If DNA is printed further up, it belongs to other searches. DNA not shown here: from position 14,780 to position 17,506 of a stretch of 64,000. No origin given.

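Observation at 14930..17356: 808-aa DUF1631-like protein with a ~70-residue Gly-rich low-complexity insert.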

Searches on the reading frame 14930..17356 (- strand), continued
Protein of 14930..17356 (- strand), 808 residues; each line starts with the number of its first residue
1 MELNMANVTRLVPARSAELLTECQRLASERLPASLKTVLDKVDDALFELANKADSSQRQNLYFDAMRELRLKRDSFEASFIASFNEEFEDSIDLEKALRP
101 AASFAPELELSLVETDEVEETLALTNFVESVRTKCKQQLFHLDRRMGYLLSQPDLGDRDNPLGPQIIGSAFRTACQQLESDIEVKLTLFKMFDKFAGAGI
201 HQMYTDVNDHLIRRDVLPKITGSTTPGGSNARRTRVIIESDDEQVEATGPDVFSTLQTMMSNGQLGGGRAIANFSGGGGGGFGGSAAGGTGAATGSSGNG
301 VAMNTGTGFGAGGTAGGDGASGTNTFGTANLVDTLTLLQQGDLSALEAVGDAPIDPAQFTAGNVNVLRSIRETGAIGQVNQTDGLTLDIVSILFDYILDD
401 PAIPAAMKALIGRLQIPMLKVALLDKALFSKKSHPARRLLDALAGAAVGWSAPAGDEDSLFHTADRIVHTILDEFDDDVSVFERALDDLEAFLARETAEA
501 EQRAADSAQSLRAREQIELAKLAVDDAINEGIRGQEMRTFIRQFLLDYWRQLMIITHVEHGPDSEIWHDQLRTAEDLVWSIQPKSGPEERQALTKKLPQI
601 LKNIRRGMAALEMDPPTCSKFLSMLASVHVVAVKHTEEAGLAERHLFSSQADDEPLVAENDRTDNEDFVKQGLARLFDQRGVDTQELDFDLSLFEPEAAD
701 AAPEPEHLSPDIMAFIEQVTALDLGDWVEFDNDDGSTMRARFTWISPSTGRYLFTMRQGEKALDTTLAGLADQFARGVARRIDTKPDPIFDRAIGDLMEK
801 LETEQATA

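Call 19: find_related_loci(query=A1, collection=genome_contigs, flank=8000)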
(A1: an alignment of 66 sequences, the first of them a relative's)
Query A1 (808 aa) in genome_contigs; peptide patterns used: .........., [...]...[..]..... (x = any residue, [..] = any of these).
599 stretches matched a pattern (row limit reached: there are more); 569 encode a relative of the query (tblastn E <= 1e-3); the best 80 are kept; 80 distinct loci.
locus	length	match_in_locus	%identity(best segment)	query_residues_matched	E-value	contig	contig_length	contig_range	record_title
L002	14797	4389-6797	69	1-808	0e+0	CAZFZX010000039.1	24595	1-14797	MAG TPA_asm: uncultured Enterobacteriaceae bacterium isolate SRP308112_co1_420 genome assembly, contig: NODE_2910_length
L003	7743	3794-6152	60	1-807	0e+0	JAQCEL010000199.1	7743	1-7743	MAG: Proteobacteria bacterium isolate casp40-mb.114 NODE_21990_length_7743_cov_0.064103, whole genome shotgun sequence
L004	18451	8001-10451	50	5-806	0e+0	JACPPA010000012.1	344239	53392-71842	MAG: Gammaproteobacteria bacterium isolate NC_groundwater_615_Pr5_B-0.1um_58_24 alan_book_18_scaffold_72033, whole genom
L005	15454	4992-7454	49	4-806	0e+0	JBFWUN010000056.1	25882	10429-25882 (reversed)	MAG: Gammaproteobacteria bacterium isolate CA_2019_TPBF_71 NODE_9473_length_25882_cov_34.833741_TPBF, whole genome shotg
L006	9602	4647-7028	47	6-808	0e+0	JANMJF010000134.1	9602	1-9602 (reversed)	MAG: Pseudomonadota bacterium isolate OTE_64_metabat_465 OTE_64_k141_2382148, whole genome shotgun sequence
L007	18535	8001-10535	46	6-808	0e+0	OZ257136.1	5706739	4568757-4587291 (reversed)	MAG: Gammaproteobacteria bacterium isolate 9b6e0e2b-a66d-4ea8-b25a-e015b4890f72 genome assembly, chromosome: 1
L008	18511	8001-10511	47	4-802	0e+0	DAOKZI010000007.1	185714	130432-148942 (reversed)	MAG TPA_asm: Gammaproteobacteria bacterium isolate AMR_MDS_0046 NODE_40_length_185714_cov_14.047016, whole genome shotgu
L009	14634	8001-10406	48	5-804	0e+0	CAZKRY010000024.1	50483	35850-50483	MAG TPA_asm: uncultured Klebsiella sp. isolate SRP237561_co1_356 genome assembly, contig: NODE_908_length_50483_cov_14.9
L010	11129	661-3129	47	4-802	0e+0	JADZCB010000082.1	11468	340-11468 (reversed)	MAG: Gammaproteobacteria bacterium isolate SJ706 c_000000129756, whole genome shotgun sequence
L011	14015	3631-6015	47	6-804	0e+0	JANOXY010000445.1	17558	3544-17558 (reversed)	MAG: Pseudomonadota bacterium isolate VAR_35_metabat_109 VAR_35_k141_307614, whole genome shotgun sequence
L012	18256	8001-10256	40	19-804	5e-159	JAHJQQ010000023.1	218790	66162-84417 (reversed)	MAG: Gammaproteobacteria bacterium isolate OS_PC_MetaG.mb.114 OS_PC_MetaG.mb.114_k141_335383, whole genome shotgun seque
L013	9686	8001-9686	46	6-584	3e-155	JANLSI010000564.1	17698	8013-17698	MAG: Pseudomonadota bacterium isolate OTE_25_metabat_390 OTE_25_k141_573388, whole genome shotgun sequence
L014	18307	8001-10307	38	16-801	2e-152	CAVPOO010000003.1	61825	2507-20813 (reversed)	MAG: uncultured Gammaproteobacteria bacterium isolate MFD09779.bin.2.228 genome assembly, contig: contig_15051, whole ge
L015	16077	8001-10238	39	19-806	2e-147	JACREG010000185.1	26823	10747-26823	MAG: Gammaproteobacteria bacterium isolate NC_groundwater_1693_Pr3_B-0.1um_62_12 SR-2_scaffold_141_3884270, whole genome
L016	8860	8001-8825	93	1-275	4e-166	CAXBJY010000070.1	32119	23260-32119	MAG TPA_asm: uncultured Gammaproteobacteria bacterium isolate ERR2762122_concoct_79 genome assembly, contig: ERZ3421826.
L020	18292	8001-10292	35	19-803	2e-132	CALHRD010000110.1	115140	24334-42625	MAG: uncultured Burkholderiales bacterium isolate N1_Bin_Bin_42_1 genome assembly, contig: c_000000787365, whole genome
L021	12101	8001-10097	34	26-808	2e-132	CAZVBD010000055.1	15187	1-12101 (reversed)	MAG TPA_asm: uncultured Thiohalobacter sp. isolate SRP128015_co1_470 genome assembly, contig: NODE_5784_length_15187_cov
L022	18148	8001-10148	34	19-808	2e-132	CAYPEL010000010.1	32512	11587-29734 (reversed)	MAG TPA_asm: uncultured Gammaproteobacteria bacterium isolate binchicken_co24_140 genome assembly, contig: NODE_363_leng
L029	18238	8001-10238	33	17-804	2e-126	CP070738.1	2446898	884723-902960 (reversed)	MAG: Gammaproteobacteria bacterium isolate bin397 chromosome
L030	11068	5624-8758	41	18-805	1e-124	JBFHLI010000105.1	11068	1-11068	MAG: Gammaproteobacteria bacterium isolate Mix_sand07.2021.05.Z.24 k141_1479376_length_11068_cov_10.9876, whole genome s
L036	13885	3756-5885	32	20-802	1e-117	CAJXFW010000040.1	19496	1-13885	MAG TPA_asm: uncultured Thiogranum sp. isolate SRR4028170_bin.1_MetaBAT_v2.12.1_MAG genome assembly, contig: NODE_762_le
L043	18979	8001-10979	36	16-803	7e-114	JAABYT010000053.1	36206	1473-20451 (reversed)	MAG: Gammaproteobacteria bacterium isolate CS4-K024 K_merged_R1_(paired)_contig_1112, whole genome shotgun sequence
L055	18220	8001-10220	32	20-806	1e-109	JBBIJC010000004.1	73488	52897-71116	MAG: Hydrogenophilales bacterium isolate SLS170214_bin_153 NODE_278_length_73488_cov_17.297223, whole genome shotgun seq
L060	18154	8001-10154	31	27-801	1e-106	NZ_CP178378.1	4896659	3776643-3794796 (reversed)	Pseudomonas sp. YJ42 chromosome, complete genome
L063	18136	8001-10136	31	27-803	8e-106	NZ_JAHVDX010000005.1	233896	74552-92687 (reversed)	Stutzerimonas chloritidismutans strain SA195 Indigo54_contig_5, whole genome shotgun sequence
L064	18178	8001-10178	32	27-801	1e-105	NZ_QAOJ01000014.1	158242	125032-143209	Pseudomonas sp. GV071 Ga0189753_114, whole genome shotgun sequence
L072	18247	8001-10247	31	1-803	2e-103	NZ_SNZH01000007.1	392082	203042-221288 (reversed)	Tahibacter aquaticus strain DSM 21667 Ga0244543_107, whole genome shotgun sequence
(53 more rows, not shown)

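Call 25: search_protein_families(library=pfam, proteins=[L012:6786-7688:-, L020:10305-11618:+, L036:676-2397:-, L029:10331-11068:-, L063:6738-7586:-, L064:10295-10888:+], max_evalue=0.001)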
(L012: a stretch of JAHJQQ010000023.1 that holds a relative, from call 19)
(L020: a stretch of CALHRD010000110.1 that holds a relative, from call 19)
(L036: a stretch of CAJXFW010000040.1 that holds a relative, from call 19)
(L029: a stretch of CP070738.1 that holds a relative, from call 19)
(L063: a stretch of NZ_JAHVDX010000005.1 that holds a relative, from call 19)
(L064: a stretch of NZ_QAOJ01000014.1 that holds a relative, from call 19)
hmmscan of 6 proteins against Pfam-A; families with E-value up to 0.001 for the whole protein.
L012:6786-7688:- (300 aa): 2 families
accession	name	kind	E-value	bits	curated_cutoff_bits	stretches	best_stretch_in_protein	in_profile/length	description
PF08668.18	HDOD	-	6e-61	205.8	22.9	1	29-223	2-196/196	HDOD domain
PF01966.28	HD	-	1.7e-09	38.4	22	1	124-244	3-115/116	HD domain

L020:10305-11618:+ (437 aa): 2 families
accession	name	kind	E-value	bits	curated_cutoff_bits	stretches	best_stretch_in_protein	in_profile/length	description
PF08668.18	HDOD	-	1.4e-12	48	22.9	1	238-357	9-130/196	HDOD domain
PF00563.25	EAL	-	0.00011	22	31.3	1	178-222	189-233/236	EAL domain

L036:676-2397:- (573 aa): 2 families
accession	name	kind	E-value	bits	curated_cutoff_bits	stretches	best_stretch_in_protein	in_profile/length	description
PF08668.18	HDOD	-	1e-50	172.4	22.9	1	21-214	1-195/196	HDOD domain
PF07228.17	SpoIIE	-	1.7e-39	136.2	25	1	382-566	2-190/192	Stage II sporulation protein E (SpoIIE)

L029:10331-11068:- (245 aa): 2 families
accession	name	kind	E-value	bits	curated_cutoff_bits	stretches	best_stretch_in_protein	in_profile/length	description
PF07786.18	HGSNAT_cat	-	1.7e-67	227.7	22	1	10-231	1-222/222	Heparan-alpha-glucosaminide N-acetyltransferase, catalytic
PF01757.29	Acyl_transf_3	-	5.7e-06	26.1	31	1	14-97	4-87/326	Acyltransferase domain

L063:6738-7586:- (282 aa): 2 families
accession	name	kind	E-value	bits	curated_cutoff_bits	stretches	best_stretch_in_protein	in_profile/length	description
PF01729.25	QRPTase_C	-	1.1e-58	198.2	23.1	1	115-279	1-169/169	Quinolinate phosphoribosyl transferase, C-terminal domain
PF02749.22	QRPTase_N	-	1.1e-21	77.2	27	1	29-113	1-82/82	Quinolinate phosphoribosyl transferase, N-terminal domain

L064:10295-10888:+ (197 aa): 1 family
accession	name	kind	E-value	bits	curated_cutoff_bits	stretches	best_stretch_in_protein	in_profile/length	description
PF01510.30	Amidase_2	-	1.8e-34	119.3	26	1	28-169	4-131/131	N-acetylmuramoyl-L-alanine amidase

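Call 31: predict_structure(alignment_id=A1)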
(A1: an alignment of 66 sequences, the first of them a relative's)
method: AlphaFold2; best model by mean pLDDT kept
length: 808 residues; sequences in the alignment: 66
mean_pLDDT: 76.6   pTM: 0.52
mean pLDDT of the five models: 76.6, 76.2, 75.7, 74.9, 72.3
residues with pLDDT >= 90: 349; 70-90: 213; 50-70: 85; < 50: 161
segments of 3 or more residues with pLDDT < 50: 1-8, 100-110, 222-240, 242-251, 253-322, 649-652, 681-705, 798-808
pLDDT, mean of each block of 10 residues (from residue 1): 40 82 94 95 96 95 96 96 94 68 41 80 94 93 91 84 95 95 95 95 95 84 40 38 42 44 37 32 34 34 34 34 64 85 73 73 86 78 86 90 91 94 84 90 91 75 95 91 96 94 90 87 92 86 90 91 93 93 87 91 91 86 89 62 50 55 58 62 45 42 52 87 92 90 90 92 91 92 72 58 38
secondary structure, 60 per line:
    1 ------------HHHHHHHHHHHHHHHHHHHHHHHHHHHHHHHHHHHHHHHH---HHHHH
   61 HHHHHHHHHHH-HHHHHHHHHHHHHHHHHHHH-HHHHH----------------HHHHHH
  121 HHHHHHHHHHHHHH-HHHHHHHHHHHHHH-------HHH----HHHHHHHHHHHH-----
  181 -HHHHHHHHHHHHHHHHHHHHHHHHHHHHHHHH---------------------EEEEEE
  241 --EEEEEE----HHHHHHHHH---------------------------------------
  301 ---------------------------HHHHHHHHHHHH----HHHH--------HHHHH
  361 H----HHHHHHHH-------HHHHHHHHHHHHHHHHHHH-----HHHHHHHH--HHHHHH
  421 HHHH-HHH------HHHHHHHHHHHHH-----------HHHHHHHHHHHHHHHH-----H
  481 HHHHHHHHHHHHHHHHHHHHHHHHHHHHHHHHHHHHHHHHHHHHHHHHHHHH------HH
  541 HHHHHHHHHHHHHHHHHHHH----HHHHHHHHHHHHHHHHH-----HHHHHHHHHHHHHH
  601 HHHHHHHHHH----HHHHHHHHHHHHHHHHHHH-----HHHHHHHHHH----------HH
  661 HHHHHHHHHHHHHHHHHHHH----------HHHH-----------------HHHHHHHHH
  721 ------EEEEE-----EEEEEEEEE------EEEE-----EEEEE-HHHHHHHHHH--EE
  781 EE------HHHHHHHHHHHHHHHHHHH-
elements in order (helices of 4 or more, strands of 3 or more residues): H13-52 H56-71 H73-92 H94-98 H115-134 H136-149 H164-175 H182-213 E235-240 E243-248 H253-261 H328-339 H344-347 H356-361 H366-373 H381-399 H405-412 H415-424 H435-447 H459-474 H480-532 H539-560 H565-581 H587-610 H615-633 H639-648 H659-680 H691-694 H712-720 E727-731 E737-745 E752-755 E761-765 H767-776 E779-782 H789-807

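Call 33: search_solved_structures(query=A1, max_evalue=1)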
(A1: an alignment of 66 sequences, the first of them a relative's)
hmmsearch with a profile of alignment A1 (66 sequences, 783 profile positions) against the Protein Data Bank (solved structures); distinct sequences matched with E-value up to 1: 1.
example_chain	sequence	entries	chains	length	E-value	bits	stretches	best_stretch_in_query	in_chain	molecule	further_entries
3hrk_A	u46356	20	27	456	0.75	11.3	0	643-708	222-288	Histidyl-tRNA synthetase | Histidyl-tRNA synthetase, putative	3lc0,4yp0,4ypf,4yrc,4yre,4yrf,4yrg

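Call 51: search_protein_representatives(protein=window:14930-17356:-)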
Query: 808 residues. Proteins with E-value up to 0.001 (for the whole library): 7091; up to 1e-10: 5102; up to 1e-30: 2347. The best 150 are listed.
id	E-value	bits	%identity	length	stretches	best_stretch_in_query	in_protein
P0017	0.0e+00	1039.3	62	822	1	1-806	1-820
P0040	2.7e-250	849.4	54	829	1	5-804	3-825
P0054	3.2e-231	786.3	52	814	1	6-805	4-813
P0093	7.3e-209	712.4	47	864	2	5-652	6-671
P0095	5.6e-202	689.6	48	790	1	6-802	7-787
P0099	1.3e-193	662.0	46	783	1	6-806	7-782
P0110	2.2e-159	548.8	45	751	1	4-802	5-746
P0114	2.0e-157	542.3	41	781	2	333-803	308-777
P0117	2.5e-156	538.7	41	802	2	321-805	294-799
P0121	6.7e-154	530.7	40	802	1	15-803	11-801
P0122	2.1e-149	515.8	42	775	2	315-801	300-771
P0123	2.7e-147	508.8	42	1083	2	15-636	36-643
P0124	7.2e-144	497.5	53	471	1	362-807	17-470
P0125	1.6e-141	489.8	40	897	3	305-648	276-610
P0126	5.6e-140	484.6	42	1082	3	331-664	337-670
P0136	3.2e-131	455.7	40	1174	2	20-637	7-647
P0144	9.2e-128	444.2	38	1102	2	12-654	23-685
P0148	2.8e-125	436.0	40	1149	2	18-640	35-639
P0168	9.2e-117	407.9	38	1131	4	254-634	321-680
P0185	1.8e-111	390.4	34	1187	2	16-637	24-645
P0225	2.7e-100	353.4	33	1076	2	18-639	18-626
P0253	4.2e-97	342.9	33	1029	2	18-640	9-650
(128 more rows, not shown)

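Call 68: search_protein_families(library=pfam, proteins=[P0136, P0185, P0148, P0168, P0123, P0144, P0225, P0253], max_evalue=0.01)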
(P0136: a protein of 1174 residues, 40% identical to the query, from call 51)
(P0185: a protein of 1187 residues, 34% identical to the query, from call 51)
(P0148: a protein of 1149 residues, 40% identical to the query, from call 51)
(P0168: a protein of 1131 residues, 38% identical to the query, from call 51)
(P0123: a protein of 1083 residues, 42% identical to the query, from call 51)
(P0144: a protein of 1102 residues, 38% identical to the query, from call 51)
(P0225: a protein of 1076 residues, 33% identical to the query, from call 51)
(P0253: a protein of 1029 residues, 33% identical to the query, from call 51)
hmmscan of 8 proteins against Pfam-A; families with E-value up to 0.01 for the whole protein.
P0136 (1174 aa): 4 families
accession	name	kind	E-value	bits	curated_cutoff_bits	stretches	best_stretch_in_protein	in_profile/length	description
PF07793.16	DUF1631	-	8.2e-201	669.7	33.7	2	7-685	10-649/741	Protein of unknown function (DUF1631)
PF13672.11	PP2C_2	-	2e-10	41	24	2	942-996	8-64/209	Protein phosphatase 2C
PF00481.26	PP2C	-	1.9e-05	24.9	20.3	1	748-808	81-142/255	Protein phosphatase 2C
PF07228.17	SpoIIE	-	0.00038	20.9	25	1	741-911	38-191/192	Stage II sporulation protein E (SpoIIE)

P0185 (1187 aa): 1 family
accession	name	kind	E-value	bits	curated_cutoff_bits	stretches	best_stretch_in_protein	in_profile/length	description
PF07793.16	DUF1631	-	4e-180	601.3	33.7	2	25-685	7-621/741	Protein of unknown function (DUF1631)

P0148 (1149 aa): 1 family
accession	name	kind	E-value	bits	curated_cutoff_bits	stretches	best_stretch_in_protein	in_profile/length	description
PF07793.16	DUF1631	-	1.2e-180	603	33.7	2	32-685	5-651/741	Protein of unknown function (DUF1631)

P0168 (1131 aa): 4 families
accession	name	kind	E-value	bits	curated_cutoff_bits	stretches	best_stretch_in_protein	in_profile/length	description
PF07793.16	DUF1631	-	3.2e-200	667.8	33.7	2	18-732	3-656/741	Protein of unknown function (DUF1631)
PF13672.11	PP2C_2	-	1e-11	45.2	24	2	722-862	64-186/209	Protein phosphatase 2C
PF00481.26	PP2C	-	1.8e-08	34.8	20.3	1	726-891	72-255/255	Protein phosphatase 2C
PF07228.17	SpoIIE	-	0.00056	20.3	25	1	821-898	103-191/192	Stage II sporulation protein E (SpoIIE)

P0123 (1083 aa): 3 families
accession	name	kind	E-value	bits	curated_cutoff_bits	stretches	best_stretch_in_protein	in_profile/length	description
PF07793.16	DUF1631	-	1.3e-195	652.5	33.7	2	34-676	3-645/741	Protein of unknown function (DUF1631)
PF13672.11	PP2C_2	-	9.1e-08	32.3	24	1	879-933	8-64/209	Protein phosphatase 2C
PF07228.17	SpoIIE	-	0.00024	21.6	25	1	773-851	104-191/192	Stage II sporulation protein E (SpoIIE)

P0144 (1102 aa): 4 families
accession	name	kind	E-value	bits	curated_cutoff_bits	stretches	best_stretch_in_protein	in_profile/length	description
PF07793.16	DUF1631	-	3.2e-188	628.1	33.7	2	24-719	3-646/741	Protein of unknown function (DUF1631)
PF13672.11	PP2C_2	-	1.4e-12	48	24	2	709-856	51-185/209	Protein phosphatase 2C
PF00481.26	PP2C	-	4.7e-08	33.5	20.3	1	720-885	71-254/255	Protein phosphatase 2C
PF07228.17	SpoIIE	-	0.0011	19.4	25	0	725-892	40-190/192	Stage II sporulation protein E (SpoIIE)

P0225 (1076 aa): 1 family
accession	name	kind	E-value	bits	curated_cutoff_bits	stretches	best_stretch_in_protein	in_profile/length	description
PF07793.16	DUF1631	-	1e-150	504.1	33.7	2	15-693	5-636/741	Protein of unknown function (DUF1631)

P0253 (1029 aa): 2 families
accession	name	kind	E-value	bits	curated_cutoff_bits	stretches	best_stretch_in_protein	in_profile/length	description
PF07793.16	DUF1631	-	3e-155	519.1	33.7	2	5-686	4-644/741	Protein of unknown function (DUF1631)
PF05010.19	TACC_C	-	0.0095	16.1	29.9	1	465-540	89-164/201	Transforming acidic coiled-coil-containing protein (TACC), C-terminal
